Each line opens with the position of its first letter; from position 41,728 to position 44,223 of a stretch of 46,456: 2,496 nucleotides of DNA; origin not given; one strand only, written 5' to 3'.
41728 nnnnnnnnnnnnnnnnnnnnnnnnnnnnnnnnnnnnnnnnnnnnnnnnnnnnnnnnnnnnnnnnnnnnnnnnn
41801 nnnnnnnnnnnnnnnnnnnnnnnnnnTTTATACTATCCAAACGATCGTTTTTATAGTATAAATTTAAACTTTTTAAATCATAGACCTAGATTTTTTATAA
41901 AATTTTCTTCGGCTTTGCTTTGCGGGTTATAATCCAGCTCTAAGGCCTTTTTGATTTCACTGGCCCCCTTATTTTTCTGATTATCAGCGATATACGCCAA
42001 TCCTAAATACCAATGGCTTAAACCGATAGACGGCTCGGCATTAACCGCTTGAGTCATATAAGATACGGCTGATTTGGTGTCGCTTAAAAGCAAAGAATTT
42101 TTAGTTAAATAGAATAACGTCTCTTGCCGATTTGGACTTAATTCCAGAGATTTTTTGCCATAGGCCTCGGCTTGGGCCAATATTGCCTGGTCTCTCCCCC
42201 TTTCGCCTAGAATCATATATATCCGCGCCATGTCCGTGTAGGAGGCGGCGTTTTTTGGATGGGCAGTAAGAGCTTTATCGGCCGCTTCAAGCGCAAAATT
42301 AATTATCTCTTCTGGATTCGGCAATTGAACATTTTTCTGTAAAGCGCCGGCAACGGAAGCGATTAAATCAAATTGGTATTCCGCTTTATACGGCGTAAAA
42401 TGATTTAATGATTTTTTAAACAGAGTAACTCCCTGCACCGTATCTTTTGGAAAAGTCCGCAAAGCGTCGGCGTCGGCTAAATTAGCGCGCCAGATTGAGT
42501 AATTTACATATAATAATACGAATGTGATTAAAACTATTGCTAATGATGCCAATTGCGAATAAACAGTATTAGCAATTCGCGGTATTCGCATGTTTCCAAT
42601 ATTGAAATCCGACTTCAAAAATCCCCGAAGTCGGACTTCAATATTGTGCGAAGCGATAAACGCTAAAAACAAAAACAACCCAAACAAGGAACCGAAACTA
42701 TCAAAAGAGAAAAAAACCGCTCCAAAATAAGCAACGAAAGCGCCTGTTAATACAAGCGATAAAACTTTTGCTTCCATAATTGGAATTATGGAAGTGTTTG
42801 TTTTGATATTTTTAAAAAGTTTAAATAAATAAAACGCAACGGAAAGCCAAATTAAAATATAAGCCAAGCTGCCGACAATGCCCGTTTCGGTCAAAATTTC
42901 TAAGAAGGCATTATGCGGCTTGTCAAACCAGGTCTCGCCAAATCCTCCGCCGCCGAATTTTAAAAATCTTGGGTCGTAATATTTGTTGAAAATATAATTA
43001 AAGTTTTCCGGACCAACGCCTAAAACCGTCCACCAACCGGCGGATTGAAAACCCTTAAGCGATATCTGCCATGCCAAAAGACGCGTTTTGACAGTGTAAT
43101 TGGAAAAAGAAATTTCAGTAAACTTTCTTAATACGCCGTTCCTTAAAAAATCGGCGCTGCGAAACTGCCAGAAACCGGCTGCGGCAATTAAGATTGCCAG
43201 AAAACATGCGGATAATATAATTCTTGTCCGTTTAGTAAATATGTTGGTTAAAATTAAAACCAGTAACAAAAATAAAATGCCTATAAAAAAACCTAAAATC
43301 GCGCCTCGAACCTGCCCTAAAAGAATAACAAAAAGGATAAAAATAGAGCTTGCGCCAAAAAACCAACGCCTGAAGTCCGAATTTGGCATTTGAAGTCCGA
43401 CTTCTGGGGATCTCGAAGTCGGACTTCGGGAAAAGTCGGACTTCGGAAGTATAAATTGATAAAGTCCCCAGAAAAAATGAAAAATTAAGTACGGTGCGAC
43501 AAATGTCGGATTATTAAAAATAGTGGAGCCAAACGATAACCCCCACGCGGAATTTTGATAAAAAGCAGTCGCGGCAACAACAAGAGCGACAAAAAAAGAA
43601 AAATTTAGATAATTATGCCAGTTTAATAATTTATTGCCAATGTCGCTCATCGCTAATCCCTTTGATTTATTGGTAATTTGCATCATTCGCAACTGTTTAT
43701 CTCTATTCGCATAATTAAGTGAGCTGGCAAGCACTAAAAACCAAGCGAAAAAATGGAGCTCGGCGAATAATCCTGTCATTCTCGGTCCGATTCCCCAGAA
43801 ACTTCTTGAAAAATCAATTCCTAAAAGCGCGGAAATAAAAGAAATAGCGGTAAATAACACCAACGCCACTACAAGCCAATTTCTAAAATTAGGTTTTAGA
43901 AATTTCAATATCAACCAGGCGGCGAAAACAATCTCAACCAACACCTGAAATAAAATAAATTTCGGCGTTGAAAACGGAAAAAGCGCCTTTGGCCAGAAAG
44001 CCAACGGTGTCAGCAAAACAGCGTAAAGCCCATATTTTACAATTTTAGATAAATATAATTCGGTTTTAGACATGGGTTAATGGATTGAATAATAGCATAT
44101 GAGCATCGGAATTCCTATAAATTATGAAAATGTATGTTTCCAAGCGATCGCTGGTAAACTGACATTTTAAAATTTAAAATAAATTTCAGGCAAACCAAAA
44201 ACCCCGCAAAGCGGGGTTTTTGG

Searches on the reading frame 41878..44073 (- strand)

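Call 47: search_protein_families(library=pfam, proteins=[window:41878-44073:-], max_evalue=0.0001)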
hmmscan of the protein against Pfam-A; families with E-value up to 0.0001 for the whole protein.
window:41878-44073:- (731 aa): 1 family
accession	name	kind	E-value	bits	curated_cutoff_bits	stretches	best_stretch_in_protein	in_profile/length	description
PF04932.20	Wzy_C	-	4.2e-14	53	31.7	1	242-406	2-149/149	O-Antigen ligase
